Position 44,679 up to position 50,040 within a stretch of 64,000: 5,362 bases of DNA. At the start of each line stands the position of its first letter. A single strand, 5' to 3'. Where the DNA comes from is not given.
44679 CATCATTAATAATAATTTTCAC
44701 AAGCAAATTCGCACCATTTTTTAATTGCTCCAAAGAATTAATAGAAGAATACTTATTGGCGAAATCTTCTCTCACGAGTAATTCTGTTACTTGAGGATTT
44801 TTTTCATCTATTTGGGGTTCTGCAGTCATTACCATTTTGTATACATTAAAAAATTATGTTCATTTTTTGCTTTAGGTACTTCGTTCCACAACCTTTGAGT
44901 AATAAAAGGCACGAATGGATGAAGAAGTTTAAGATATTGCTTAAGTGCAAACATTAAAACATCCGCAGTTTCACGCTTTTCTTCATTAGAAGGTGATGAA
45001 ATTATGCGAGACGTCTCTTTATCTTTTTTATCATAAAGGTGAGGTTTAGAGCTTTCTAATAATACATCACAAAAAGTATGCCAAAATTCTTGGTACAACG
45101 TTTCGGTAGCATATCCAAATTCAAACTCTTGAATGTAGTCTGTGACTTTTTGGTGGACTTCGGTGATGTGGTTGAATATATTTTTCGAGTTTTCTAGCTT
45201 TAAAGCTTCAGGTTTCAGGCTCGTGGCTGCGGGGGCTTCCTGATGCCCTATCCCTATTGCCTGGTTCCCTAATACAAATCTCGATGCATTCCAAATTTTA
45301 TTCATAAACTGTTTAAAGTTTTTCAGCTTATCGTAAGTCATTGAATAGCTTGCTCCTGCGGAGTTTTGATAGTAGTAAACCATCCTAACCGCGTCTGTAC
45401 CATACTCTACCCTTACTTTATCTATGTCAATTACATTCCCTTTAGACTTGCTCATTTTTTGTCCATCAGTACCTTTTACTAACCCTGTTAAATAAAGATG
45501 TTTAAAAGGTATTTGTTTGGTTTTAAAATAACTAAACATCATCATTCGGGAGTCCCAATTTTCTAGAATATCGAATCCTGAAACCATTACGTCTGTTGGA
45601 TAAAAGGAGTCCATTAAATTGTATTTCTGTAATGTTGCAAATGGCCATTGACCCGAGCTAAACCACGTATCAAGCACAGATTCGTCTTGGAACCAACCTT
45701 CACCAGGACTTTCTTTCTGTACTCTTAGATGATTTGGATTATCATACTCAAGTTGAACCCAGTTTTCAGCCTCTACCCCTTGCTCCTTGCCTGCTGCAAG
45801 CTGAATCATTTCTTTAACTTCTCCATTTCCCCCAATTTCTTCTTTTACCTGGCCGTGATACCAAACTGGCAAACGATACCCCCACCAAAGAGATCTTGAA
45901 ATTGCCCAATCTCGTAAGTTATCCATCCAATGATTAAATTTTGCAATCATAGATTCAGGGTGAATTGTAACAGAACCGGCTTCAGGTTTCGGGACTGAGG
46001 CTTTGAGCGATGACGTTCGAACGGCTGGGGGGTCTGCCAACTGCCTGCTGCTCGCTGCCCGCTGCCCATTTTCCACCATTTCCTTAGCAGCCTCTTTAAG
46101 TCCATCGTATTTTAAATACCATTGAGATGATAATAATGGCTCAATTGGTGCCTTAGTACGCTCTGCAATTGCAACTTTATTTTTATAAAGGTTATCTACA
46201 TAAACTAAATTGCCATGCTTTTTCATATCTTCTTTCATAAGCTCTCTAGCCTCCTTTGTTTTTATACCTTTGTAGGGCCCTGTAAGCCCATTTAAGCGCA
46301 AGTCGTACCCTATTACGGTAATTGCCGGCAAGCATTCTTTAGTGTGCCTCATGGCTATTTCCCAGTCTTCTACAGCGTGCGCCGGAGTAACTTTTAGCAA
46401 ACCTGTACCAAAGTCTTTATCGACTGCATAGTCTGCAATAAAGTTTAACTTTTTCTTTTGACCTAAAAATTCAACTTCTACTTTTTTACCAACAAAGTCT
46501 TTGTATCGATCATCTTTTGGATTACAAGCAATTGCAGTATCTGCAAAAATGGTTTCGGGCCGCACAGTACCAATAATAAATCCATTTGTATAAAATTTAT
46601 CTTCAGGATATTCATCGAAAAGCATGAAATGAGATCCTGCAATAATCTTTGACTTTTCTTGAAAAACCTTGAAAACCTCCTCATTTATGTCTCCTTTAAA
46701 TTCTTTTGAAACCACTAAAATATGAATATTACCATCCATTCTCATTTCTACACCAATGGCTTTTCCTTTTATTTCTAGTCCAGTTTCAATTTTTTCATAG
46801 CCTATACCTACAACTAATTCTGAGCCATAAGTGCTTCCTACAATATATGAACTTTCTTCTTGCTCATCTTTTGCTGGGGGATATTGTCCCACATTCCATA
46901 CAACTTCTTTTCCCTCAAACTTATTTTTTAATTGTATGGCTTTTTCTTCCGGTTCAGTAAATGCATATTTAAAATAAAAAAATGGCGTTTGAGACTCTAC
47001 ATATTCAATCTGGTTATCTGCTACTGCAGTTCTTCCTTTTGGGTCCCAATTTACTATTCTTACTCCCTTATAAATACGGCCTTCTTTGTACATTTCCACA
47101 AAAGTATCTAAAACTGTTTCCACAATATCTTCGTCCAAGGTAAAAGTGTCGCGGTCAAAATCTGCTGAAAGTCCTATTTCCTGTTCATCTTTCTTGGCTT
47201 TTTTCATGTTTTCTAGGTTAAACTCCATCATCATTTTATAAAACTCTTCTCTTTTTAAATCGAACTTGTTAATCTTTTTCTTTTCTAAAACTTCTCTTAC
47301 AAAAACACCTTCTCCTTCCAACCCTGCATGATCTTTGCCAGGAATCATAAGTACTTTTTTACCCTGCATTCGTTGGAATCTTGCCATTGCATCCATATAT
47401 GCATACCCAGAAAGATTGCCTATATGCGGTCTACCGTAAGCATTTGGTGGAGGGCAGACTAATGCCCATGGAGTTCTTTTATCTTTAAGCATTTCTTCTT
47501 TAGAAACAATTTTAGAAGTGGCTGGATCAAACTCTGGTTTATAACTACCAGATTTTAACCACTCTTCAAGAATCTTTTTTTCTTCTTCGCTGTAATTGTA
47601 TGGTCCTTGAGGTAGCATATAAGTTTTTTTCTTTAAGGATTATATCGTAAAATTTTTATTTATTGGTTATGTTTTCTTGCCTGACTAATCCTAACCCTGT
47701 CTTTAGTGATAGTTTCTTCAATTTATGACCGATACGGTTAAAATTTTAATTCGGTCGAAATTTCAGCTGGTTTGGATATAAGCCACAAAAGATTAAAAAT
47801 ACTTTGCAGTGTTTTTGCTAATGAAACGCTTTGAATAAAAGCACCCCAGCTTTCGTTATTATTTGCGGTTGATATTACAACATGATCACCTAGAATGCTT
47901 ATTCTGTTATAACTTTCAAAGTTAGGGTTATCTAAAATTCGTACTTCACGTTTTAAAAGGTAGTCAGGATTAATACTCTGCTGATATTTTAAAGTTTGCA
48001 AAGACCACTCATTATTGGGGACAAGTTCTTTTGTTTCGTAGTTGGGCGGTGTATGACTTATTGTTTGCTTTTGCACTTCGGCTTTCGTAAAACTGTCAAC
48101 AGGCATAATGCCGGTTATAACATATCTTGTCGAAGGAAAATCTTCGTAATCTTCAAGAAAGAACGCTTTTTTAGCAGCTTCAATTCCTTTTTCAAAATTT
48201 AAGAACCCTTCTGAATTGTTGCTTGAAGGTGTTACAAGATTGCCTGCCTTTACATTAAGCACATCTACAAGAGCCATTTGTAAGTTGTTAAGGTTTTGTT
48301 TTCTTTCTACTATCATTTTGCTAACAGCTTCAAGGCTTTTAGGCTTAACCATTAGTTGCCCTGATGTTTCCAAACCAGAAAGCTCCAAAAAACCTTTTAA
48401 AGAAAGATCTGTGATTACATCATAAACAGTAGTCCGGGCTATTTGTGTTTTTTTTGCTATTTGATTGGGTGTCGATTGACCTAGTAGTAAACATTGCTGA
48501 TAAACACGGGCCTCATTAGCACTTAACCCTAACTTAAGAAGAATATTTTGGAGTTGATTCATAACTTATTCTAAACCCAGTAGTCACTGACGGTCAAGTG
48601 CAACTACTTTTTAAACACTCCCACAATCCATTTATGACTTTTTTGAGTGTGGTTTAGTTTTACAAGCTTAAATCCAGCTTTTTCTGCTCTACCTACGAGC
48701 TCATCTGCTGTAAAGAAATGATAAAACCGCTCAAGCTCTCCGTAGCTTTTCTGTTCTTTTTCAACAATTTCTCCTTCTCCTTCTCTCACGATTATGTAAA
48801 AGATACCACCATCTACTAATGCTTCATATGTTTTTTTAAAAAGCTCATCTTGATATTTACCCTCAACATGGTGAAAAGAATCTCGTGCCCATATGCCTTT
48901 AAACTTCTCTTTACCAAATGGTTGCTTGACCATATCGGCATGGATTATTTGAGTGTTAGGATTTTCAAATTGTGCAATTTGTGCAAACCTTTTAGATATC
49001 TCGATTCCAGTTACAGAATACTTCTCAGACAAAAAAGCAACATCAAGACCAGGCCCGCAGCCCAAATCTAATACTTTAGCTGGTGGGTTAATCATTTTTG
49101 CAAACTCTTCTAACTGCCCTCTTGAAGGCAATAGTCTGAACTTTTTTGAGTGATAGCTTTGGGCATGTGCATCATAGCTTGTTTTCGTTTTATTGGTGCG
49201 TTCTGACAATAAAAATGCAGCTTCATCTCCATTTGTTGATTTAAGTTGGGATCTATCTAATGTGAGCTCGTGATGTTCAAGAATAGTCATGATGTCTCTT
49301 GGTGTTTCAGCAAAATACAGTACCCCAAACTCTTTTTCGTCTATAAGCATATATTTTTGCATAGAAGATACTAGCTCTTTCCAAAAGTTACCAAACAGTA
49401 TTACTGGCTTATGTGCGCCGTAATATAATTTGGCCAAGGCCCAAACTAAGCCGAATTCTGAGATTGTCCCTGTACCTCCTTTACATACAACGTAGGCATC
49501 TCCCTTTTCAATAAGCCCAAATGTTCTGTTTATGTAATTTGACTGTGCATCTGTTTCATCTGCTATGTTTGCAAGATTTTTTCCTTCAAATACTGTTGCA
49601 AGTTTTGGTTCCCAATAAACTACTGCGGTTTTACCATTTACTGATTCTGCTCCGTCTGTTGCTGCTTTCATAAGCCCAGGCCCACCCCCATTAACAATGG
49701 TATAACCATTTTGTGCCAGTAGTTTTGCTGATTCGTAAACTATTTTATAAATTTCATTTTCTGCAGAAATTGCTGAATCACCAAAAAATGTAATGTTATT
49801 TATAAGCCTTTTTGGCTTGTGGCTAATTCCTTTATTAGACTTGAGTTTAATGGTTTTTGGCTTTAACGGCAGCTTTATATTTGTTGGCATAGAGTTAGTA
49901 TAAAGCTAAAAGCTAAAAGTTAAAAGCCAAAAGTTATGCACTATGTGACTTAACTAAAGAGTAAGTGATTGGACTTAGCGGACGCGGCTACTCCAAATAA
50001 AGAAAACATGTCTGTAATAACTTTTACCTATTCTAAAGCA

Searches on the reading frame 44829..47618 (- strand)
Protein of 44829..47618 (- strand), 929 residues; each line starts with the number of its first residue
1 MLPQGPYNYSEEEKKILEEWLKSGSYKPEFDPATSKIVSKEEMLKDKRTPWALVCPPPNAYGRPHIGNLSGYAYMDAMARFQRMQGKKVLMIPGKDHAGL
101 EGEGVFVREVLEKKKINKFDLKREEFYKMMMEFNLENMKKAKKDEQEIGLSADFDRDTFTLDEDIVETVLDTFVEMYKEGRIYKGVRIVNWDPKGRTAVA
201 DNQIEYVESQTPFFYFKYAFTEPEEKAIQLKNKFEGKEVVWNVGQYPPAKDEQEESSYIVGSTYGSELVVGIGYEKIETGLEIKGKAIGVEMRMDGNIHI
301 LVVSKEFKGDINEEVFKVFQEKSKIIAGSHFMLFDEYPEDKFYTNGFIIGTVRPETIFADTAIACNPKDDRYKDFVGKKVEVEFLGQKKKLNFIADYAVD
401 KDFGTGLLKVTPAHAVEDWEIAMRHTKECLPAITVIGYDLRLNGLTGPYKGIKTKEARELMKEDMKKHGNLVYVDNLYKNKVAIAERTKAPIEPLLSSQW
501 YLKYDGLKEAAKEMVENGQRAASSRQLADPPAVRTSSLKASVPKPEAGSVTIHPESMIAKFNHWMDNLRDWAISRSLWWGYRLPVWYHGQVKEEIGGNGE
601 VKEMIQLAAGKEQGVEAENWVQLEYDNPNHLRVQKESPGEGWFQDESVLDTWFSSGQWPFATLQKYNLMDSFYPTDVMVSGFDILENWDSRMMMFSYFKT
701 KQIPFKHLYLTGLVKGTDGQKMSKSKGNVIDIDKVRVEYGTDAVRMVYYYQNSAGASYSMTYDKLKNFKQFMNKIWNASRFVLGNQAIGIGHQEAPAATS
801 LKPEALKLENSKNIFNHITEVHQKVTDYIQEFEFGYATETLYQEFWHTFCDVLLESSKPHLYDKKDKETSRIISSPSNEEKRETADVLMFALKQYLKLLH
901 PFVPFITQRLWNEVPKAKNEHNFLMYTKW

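Call 19: search_protein_families(library=pfam, proteins=[window:44829-47618:-], max_evalue=0.00001)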
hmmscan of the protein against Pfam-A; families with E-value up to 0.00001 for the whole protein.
window:44829-47618:- (929 aa): 3 families
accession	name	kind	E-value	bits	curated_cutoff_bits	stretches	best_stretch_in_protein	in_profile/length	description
PF00133.28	tRNA-synt_1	-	1.3e-95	321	22.7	2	536-750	197-404/414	tRNA synthetases class I (I, L, M and V)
PF08264.19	Anticodon_1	-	4.1e-20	72.6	25.1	1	812-929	2-104/148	Anticodon-binding domain of tRNA ligase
PF09334.17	tRNA-synt_1g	-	8.7e-16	58.1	20.1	1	55-205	5-136/391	tRNA synthetases class I (M)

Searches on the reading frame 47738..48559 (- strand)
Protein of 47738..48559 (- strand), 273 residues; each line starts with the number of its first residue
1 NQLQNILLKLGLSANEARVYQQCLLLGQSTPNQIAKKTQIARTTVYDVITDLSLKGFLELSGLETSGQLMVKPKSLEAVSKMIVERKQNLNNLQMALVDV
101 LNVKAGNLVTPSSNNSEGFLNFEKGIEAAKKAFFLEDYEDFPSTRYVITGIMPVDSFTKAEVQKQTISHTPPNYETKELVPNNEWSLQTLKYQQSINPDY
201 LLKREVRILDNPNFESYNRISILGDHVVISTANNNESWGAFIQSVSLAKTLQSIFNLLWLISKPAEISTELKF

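Call 62: search_protein_families(library=pfam, proteins=[window:47738-48559:-], max_evalue=0.001)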
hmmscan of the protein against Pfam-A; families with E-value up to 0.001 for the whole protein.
window:47738-48559:- (273 aa): 1 family
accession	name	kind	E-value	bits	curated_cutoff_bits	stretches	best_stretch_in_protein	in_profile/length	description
PF01978.25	TrmB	-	4.4e-12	46.1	25.6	1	7-60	1-54/68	Sugar-specific transcriptional regulator TrmB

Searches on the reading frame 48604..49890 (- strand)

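Call 19: search_protein_families(library=pfam, proteins=[window:48604-49890:-], max_evalue=0.00001)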
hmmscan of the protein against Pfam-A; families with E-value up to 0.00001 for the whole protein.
window:48604-49890:- (428 aa): 8 families
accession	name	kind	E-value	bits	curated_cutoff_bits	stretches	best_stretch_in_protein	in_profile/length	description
PF13489.12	Methyltransf_23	-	2.2e-16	60.5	27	1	260-411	13-163/164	Methyltransferase domain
PF13649.12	Methyltransf_25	-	9e-15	55.6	27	1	273-362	1-97/97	Methyltransferase domain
PF18306.6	LDcluster4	-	1.3e-14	54.6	26.3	1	33-173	4-130/151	SLOG cluster4 family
PF08241.18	Methyltransf_11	-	1.6e-13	51.5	21.2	1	274-366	1-95/95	Methyltransferase domain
PF03641.19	Lysine_decarbox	-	5.1e-10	40.1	27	1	74-202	1-129/131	Possible lysine decarboxylase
PF08242.18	Methyltransf_12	-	6.5e-09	36.9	30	1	274-364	1-98/98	Methyltransferase domain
PF03848.20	TehB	-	7.1e-06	26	20.4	0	243-298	5-60/193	Tellurite resistance protein TehB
PF13847.12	Methyltransf_31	-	9.5e-06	25.8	27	0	271-367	5-110/145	Methyltransferase domain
